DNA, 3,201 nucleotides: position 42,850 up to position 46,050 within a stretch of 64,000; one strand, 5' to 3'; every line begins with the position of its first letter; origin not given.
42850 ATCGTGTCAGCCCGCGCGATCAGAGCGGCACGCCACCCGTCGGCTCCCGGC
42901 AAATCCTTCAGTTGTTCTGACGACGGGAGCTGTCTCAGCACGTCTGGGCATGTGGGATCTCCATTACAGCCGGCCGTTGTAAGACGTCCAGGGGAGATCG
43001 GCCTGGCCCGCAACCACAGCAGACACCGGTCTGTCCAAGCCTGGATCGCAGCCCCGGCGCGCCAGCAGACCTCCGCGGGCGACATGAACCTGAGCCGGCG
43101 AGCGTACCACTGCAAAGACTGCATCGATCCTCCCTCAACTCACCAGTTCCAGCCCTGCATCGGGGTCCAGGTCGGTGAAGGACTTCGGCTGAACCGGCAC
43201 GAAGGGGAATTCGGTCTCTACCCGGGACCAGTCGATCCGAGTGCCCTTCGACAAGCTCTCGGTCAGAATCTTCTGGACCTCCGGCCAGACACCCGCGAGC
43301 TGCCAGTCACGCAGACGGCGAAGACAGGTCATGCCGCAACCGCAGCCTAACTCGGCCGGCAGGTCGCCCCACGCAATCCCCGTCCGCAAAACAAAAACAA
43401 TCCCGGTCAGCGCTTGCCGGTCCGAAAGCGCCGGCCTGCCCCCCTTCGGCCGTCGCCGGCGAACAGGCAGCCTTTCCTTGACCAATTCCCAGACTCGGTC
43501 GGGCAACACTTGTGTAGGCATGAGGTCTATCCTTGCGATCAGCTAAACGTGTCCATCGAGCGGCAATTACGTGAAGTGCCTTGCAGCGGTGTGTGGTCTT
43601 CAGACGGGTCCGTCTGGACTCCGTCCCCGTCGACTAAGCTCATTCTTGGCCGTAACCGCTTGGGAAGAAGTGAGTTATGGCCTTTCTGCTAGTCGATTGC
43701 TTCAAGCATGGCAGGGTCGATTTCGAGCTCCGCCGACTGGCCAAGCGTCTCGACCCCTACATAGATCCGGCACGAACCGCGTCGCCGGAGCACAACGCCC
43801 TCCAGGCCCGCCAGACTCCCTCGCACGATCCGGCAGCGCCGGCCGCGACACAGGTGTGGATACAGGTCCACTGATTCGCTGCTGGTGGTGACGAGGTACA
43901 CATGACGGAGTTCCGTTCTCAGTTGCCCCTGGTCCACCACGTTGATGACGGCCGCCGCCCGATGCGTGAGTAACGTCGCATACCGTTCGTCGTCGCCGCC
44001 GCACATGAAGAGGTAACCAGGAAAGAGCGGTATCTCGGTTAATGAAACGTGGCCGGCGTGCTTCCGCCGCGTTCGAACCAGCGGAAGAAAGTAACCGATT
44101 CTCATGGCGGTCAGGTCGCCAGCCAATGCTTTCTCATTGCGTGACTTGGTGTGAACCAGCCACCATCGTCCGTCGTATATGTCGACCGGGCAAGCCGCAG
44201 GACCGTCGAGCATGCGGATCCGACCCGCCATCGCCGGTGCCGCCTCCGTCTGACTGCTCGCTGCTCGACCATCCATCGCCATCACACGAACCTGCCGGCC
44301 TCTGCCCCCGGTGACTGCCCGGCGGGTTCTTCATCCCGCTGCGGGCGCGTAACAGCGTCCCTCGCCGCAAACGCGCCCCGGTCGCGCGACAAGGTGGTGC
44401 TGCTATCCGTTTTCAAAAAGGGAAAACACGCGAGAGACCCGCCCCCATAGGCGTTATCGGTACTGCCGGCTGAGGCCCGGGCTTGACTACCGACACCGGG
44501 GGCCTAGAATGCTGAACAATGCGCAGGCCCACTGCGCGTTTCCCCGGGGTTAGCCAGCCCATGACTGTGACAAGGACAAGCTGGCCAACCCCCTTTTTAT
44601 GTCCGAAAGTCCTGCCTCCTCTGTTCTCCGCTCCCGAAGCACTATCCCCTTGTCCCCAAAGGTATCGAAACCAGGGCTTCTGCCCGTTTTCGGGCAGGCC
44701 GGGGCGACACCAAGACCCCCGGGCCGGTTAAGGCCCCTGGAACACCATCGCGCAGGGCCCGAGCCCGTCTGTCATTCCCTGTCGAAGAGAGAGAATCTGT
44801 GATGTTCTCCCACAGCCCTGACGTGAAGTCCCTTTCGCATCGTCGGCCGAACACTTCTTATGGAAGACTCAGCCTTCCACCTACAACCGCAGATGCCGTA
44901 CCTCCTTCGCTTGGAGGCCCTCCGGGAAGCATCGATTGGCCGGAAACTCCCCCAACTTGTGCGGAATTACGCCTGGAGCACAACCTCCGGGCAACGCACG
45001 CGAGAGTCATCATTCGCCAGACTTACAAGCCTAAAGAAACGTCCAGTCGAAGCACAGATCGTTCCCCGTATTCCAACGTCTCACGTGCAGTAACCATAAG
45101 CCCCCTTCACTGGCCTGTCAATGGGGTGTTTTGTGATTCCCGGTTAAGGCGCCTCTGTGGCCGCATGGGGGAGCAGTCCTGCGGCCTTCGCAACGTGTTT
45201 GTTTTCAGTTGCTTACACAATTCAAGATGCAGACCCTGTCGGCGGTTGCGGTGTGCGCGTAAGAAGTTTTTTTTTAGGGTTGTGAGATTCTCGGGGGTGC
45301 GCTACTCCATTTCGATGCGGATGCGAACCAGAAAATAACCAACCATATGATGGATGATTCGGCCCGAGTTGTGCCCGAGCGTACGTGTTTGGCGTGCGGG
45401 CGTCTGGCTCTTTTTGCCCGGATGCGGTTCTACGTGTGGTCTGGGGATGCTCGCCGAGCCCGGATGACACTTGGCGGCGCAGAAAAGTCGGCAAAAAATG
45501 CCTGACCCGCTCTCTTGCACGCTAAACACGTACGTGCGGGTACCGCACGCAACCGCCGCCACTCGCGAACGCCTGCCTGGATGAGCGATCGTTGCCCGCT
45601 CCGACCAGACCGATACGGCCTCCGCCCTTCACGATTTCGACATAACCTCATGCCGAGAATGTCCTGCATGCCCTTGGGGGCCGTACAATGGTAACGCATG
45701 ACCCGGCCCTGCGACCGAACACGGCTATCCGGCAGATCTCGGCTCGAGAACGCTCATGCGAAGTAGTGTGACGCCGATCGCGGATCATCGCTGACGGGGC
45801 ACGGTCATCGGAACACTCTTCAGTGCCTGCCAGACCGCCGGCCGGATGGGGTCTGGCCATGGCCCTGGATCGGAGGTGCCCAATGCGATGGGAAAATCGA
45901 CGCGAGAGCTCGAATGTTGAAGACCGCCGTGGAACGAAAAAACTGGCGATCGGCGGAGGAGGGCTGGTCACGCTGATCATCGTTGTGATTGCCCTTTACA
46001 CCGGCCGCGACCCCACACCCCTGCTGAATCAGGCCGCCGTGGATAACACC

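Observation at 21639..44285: ~22.6-kb single-strand EPS operon opened by a NusG/UpxY-like specialised antiterminator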

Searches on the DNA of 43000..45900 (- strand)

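Call 14: search_rna_families(source=window, start=43000, end=45900, threshold=evalue, max_evalue=5)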
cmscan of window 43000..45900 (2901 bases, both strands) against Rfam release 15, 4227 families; matches with E-value up to 5: 0.
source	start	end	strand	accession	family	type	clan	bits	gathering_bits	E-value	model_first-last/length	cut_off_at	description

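Call 32: build_rna_model(alignment_id=A2, structure=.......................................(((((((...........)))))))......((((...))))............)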
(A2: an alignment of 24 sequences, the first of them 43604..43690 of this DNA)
Model R1 built from alignment A2 (24 sequences, 93 columns); structure: as given.
model positions 87; base pairs 11; branch points 1; effective number of sequences 20.59; information 0.654 bits per position. Calibrated on 0.2 Mb of random sequence (short: E-values are rough).
structure used (alignment columns):
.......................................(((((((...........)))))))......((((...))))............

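Call 33: search_with_rna_model(model_id=R1, sources=[window, L004, L005, L006, L007, L008, L009, L010, L011, L012, L013, L014, L015, L016, L017, L018, L019, L020, L021, L022, L023, L024, L025, L026, L027, L028, L029, L030, L031, L032, L033, L034, L035, L036, L037, L038, L039, L040, L041, L042, L043, L044, L045, L046, L047, L048, L049, L050, L051, L052, L053, L054, L055, L056, L057, L058, L059, L060, L061, L062, L063, L064, L065, L066, L067, L068, L069, L070, L071, L072, L073, L074, L075, L076, L077, L078], max_evalue=1, make_alignment=true)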
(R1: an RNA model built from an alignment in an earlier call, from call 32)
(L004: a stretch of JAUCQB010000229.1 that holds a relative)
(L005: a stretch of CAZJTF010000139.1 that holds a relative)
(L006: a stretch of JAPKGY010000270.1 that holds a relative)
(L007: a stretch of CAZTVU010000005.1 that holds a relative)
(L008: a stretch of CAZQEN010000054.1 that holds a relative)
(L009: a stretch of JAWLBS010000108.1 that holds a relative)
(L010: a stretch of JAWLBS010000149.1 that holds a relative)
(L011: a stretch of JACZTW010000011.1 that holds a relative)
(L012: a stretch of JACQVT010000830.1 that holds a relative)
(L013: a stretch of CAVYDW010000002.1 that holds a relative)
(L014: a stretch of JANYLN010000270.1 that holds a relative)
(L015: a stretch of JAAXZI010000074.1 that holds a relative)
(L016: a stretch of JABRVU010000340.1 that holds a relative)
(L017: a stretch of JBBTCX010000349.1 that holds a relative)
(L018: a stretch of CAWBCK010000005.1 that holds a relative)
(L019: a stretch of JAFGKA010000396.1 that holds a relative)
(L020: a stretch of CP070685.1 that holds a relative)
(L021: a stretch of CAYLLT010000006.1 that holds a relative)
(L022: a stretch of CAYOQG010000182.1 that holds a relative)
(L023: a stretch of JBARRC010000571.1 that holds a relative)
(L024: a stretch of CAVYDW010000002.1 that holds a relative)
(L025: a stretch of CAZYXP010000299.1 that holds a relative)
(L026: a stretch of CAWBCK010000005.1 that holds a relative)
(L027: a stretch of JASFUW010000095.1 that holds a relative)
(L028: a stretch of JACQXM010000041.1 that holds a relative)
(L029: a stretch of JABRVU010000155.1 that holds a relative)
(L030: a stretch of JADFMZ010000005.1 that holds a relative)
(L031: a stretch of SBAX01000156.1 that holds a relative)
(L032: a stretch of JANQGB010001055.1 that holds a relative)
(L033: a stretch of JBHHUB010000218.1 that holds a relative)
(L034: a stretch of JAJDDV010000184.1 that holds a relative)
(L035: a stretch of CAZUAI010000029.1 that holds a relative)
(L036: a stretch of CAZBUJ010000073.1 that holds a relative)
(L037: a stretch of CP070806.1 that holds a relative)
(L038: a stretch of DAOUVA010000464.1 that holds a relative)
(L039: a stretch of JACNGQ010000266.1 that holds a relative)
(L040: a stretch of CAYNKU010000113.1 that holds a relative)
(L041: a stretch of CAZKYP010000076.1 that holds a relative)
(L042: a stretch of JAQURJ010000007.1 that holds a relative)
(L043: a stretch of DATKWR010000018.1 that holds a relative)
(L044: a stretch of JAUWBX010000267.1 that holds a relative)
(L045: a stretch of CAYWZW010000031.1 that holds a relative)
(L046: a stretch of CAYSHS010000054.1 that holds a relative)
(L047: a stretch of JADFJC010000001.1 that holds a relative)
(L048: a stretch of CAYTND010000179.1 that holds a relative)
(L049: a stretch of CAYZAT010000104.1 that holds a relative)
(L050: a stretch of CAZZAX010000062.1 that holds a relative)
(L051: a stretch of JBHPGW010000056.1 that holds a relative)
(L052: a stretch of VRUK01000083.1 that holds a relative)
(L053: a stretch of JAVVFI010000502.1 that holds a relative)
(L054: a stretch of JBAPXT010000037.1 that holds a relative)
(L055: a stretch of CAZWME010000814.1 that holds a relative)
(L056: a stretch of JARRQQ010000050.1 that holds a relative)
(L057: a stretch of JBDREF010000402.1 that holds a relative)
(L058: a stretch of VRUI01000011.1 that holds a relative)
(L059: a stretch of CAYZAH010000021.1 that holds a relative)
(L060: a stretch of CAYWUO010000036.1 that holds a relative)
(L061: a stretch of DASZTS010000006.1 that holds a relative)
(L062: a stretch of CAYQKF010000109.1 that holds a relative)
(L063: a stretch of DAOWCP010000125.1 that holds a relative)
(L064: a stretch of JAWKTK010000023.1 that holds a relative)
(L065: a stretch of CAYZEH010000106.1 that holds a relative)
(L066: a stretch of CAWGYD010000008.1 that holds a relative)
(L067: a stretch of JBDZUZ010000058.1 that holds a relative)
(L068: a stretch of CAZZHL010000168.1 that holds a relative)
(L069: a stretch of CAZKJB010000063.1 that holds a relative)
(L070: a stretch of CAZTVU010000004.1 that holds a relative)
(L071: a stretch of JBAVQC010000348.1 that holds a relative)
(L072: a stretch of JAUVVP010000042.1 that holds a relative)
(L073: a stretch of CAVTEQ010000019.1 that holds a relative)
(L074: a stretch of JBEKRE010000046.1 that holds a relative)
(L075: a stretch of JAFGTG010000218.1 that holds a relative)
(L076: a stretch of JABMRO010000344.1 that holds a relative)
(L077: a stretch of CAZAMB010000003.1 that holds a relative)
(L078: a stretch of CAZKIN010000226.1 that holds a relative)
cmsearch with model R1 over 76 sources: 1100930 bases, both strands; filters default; matches with E-value up to 1: 34.
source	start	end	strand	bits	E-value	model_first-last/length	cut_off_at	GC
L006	5052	5139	+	73.9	1.6e-17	1-87/87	no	0.56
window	43604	43690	-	72.8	3.1e-17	1-87/87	no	0.56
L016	10499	10586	+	69.1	3.4e-16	1-87/87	no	0.53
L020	10527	10613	+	68.7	4.3e-16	1-87/87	no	0.59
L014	7390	7476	+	68.5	5e-16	1-87/87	no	0.56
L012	1669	1756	+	68.5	5e-16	1-87/87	no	0.51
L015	1687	1774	+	68.4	5.5e-16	1-87/87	no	0.53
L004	10539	10625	+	67.8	8e-16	1-87/87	no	0.62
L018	10533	10619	+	67.5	9.4e-16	1-87/87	no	0.53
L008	10483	10569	+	67.1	1.2e-15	1-87/87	no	0.56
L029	2521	2608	+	66.9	1.4e-15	1-87/87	no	0.59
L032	3273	3360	+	66.4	1.9e-15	1-87/87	no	0.47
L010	7000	7086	+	65.5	3.4e-15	1-87/87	no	0.55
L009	10502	10588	+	63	1.7e-14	1-87/87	no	0.59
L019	2085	2171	+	62.3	2.7e-14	1-87/87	no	0.62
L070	10501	10587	+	62.3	2.7e-14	1-87/87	no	0.51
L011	10527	10613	+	61.3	5.2e-14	1-87/87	no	0.6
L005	7232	7318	+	60.4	9e-14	1-87/87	no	0.55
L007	10504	10591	+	58.8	2.5e-13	1-87/87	no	0.58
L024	10524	10611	+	57.1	7.5e-13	1-87/87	no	0.48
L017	6639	6726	+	55.4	2.3e-12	1-87/87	no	0.52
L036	10498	10583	+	53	1.1e-11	1-87/87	no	0.55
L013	10538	10619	+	52.1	1.9e-11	1-87/87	no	0.7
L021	10474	10561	+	45.1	1.8e-09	1-87/87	no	0.53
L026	10586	10674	+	38.9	9.6e-08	1-87/87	no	0.57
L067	7898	7979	+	20.8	0.011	1-87/87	no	0.7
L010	7985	8060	+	20.8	0.011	1-87/87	no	0.68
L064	6059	6075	+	19.2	0.03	59-75/87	no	0.76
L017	6604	6689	-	18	0.064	1-87/87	no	0.47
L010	3058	3137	+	16.9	0.13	1-87/87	no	0.46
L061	5063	5078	+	15.7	0.29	60-75/87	no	0.75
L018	1355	1420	+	15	0.47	1-87/87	no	0.5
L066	11567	11583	+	14.7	0.54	59-75/87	no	0.65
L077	5618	5703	+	14.5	0.63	1-87/87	no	0.52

Alignment A3: 34 matches aligned to the model, 102 columns, each read 5' to 3' on its own strand. Consensus structure (alignment columns), stored with it:
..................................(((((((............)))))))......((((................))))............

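Call 51: search_with_rna_model(model_id=R1, sources=[L082, L083, L084, L085, L086, L087, L088, L089, L090, L091, L092, L093, L094, L095, L096, L097, L098, L099, L100, L101, L102, L103, L104, L105, L106, L107, L108, L109, L079, L080, L081], max_evalue=0.1, make_alignment=true)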
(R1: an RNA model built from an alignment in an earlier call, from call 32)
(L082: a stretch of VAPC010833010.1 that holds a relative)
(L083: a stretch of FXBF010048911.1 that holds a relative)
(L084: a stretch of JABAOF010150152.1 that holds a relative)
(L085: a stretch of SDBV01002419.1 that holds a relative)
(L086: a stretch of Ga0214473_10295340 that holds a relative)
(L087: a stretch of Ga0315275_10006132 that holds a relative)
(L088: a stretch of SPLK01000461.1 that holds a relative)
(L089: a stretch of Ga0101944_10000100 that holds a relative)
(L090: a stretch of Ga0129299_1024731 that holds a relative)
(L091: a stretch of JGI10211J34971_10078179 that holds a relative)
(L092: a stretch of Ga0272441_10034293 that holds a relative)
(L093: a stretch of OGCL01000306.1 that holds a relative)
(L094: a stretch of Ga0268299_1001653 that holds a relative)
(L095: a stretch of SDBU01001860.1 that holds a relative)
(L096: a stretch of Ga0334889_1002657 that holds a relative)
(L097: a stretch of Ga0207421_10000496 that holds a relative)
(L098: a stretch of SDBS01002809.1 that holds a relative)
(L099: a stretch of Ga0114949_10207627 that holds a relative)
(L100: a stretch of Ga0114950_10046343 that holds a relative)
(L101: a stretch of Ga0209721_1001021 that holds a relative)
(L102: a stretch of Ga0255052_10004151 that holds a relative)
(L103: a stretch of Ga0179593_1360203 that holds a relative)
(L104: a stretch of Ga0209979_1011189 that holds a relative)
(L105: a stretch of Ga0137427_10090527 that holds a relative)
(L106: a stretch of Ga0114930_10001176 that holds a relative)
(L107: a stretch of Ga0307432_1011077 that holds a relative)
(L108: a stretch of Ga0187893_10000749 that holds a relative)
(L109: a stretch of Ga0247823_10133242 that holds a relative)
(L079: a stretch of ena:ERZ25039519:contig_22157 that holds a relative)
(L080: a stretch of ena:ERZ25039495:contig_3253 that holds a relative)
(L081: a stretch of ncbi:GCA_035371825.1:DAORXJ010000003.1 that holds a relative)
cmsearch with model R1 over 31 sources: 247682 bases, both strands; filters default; matches with E-value up to 0.1: 27.
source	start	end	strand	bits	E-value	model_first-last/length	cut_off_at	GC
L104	5729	5816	+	63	3.9e-15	1-87/87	no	0.52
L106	8419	8506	+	63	3.9e-15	1-87/87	no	0.52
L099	35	121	-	62.9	4.1e-15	1-87/87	no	0.53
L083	803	889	+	62.9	4.2e-15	1-87/87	no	0.59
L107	201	287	+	59.5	3.7e-14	1-87/87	no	0.52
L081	10572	10658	+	57.5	1.3e-13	1-87/87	no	0.59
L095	7028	7115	-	57.4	1.4e-13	1-87/87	no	0.58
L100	1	83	+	56.8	2e-13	5-87/87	5'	0.53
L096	3586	3673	+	56.1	3.3e-13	1-87/87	no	0.61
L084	140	227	+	52.2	4e-12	1-87/87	no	0.5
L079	10613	10694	+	52.1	4.2e-12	1-87/87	no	0.7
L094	11920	12005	-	50.8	1e-11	1-87/87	no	0.63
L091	1584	1671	+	49.5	2.2e-11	1-87/87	no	0.52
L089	259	346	-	45.4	3.1e-10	1-87/87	no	0.53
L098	4742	4829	-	45.2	3.6e-10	1-87/87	no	0.4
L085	2364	2450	+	45.2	3.7e-10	1-87/87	no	0.48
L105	43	128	-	45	4.2e-10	1-87/87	no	0.58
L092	2163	2249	-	44.5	5.8e-10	1-87/87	no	0.59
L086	1734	1820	+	43.9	8.6e-10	1-87/87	no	0.66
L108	4478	4564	+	42.2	2.4e-09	1-87/87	no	0.53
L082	4598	4685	+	39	2e-08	1-87/87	no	0.45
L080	10658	10746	+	38.9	2.2e-08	1-87/87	no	0.57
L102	8388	8475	+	37.4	5.5e-08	1-87/87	no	0.47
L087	1733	1822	+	36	1.4e-07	1-87/87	no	0.48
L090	1379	1427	-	33.6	6.6e-07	35-81/87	no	0.67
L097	3533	3548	+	17.6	0.019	60-75/87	no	0.75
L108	4463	4528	-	16.4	0.041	1-87/87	no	0.47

Alignment A5: 27 matches aligned to the model, 99 columns, each read 5' to 3' on its own strand. Consensus structure (alignment columns), stored with it:
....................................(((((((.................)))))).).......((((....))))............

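Call 62: search_with_rna_model(model_id=R1, sources=[window, L004, L005, L006, L007, L008, L009, L010, L011, L012, L013, L014, L015, L016, L017, L018, L019, L020, L021, L024, L026, L029, L032, L036, L070, L081, L082, L083, L084, L085, L086, L087, L089, L091, L092, L094, L095, L096, L098, L099, L100, L104, L105, L107, L108], max_evalue=0.000001, make_alignment=true)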
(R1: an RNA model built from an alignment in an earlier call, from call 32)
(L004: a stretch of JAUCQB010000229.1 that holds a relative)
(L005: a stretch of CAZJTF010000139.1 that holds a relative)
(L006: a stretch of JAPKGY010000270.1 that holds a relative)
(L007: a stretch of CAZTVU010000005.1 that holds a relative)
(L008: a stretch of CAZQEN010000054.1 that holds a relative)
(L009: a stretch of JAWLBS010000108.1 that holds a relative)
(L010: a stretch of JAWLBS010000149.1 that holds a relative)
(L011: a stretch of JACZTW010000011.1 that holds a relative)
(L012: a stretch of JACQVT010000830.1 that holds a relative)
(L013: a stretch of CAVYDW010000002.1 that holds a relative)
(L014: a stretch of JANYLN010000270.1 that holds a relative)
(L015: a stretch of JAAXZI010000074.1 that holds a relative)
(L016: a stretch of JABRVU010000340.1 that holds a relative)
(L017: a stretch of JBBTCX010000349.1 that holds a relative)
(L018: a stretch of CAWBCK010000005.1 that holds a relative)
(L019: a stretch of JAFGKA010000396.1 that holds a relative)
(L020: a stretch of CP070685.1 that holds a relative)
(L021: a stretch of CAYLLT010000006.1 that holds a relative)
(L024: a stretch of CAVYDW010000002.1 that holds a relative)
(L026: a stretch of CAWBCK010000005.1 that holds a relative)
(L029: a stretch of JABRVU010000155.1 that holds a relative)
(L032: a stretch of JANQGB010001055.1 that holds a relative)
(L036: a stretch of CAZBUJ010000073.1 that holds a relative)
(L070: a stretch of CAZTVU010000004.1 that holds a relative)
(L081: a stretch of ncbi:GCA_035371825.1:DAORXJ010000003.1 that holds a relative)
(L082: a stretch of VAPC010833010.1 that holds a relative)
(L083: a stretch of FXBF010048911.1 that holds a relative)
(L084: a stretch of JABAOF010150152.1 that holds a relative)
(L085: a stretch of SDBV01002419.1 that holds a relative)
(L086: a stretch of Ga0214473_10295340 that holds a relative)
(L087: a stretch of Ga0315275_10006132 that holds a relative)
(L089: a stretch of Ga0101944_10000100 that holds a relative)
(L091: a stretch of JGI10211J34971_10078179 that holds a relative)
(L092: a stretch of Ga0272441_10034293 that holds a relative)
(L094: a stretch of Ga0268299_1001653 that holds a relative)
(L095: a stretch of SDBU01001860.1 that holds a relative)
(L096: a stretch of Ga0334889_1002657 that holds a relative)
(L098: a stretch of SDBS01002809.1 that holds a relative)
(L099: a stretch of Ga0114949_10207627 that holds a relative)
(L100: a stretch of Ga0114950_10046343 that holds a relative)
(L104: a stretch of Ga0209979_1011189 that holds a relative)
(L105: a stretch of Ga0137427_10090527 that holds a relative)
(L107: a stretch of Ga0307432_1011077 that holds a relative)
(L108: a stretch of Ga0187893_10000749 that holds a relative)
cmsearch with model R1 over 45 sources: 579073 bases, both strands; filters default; matches with E-value up to 0.000001: 45.
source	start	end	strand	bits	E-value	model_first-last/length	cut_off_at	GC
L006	5052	5139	+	73.9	8.3e-18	1-87/87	no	0.56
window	43604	43690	-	72.8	1.6e-17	1-87/87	no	0.56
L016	10499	10586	+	69.1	1.8e-16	1-87/87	no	0.53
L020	10527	10613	+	68.7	2.3e-16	1-87/87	no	0.59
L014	7390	7476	+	68.5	2.6e-16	1-87/87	no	0.56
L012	1669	1756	+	68.5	2.7e-16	1-87/87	no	0.51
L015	1687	1774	+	68.4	2.9e-16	1-87/87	no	0.53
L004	10539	10625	+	67.8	4.2e-16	1-87/87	no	0.62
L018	10533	10619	+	67.5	4.9e-16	1-87/87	no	0.53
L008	10483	10569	+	67.1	6.5e-16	1-87/87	no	0.56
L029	2521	2608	+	66.9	7.5e-16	1-87/87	no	0.59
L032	3273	3360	+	66.4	9.9e-16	1-87/87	no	0.47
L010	7000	7086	+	65.5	1.8e-15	1-87/87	no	0.55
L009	10502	10588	+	63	9e-15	1-87/87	no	0.59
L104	5729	5816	+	63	9.2e-15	1-87/87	no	0.52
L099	35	121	-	62.9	9.7e-15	1-87/87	no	0.53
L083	803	889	+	62.9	9.8e-15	1-87/87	no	0.59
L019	2085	2171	+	62.3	1.4e-14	1-87/87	no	0.62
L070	10501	10587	+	62.3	1.4e-14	1-87/87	no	0.51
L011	10527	10613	+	61.3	2.7e-14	1-87/87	no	0.6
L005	7232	7318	+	60.4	4.7e-14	1-87/87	no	0.55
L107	201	287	+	59.5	8.6e-14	1-87/87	no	0.52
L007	10504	10591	+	58.8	1.3e-13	1-87/87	no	0.58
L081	10572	10658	+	57.5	3.2e-13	1-87/87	no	0.59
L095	7028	7115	-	57.4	3.2e-13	1-87/87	no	0.58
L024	10524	10611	+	57.1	3.9e-13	1-87/87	no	0.48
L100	1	83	+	56.8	4.8e-13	5-87/87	5'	0.53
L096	3586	3673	+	56.1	7.7e-13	1-87/87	no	0.61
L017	6639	6726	+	55.4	1.2e-12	1-87/87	no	0.52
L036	10498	10583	+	53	5.8e-12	1-87/87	no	0.55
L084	140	227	+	52.2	9.4e-12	1-87/87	no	0.5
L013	10538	10619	+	52.1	9.8e-12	1-87/87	no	0.7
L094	11920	12005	-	50.8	2.4e-11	1-87/87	no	0.63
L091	1584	1671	+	49.5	5.2e-11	1-87/87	no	0.52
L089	259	346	-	45.4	7.4e-10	1-87/87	no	0.53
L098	4742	4829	-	45.2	8.5e-10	1-87/87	no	0.4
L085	2364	2450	+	45.2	8.7e-10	1-87/87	no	0.48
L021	10474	10561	+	45.1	9.2e-10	1-87/87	no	0.53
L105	43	128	-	45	9.7e-10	1-87/87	no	0.58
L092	2163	2249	-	44.5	1.4e-09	1-87/87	no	0.59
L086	1734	1820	+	43.9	2e-09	1-87/87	no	0.66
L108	4478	4564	+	42.2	5.7e-09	1-87/87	no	0.53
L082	4598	4685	+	39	4.7e-08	1-87/87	no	0.45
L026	10586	10674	+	38.9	5.1e-08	1-87/87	no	0.57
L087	1733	1822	+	36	3.2e-07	1-87/87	no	0.48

Alignment A7: 45 matches aligned to the model, 98 columns, each read 5' to 3' on its own strand. Consensus structure (alignment columns), stored with it:
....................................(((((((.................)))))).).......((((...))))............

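Call 81: search_with_rna_model(model_id=R1, source=window, filters=off, max_evalue=10)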
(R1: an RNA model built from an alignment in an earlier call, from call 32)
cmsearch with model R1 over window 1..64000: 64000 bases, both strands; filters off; matches with E-value up to 10: 9.
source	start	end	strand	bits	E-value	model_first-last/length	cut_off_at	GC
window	43604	43690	-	72.8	1.8e-18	1-87/87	no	0.56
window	38493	38507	-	11.8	0.21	61-75/87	no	0.6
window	57683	57726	-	7.7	2.9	1-87/87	no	0.55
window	560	570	+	7.2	4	65-75/87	no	0.73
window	49658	49745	-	7.1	4.2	1-87/87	no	0.64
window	36046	36089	+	6.9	4.8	1-87/87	no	0.52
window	46302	46356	-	6.7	5.5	1-87/87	no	0.65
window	45178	45238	+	6.5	6.3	1-87/87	no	0.49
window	43640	43715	+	6.2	7.4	1-87/87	no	0.5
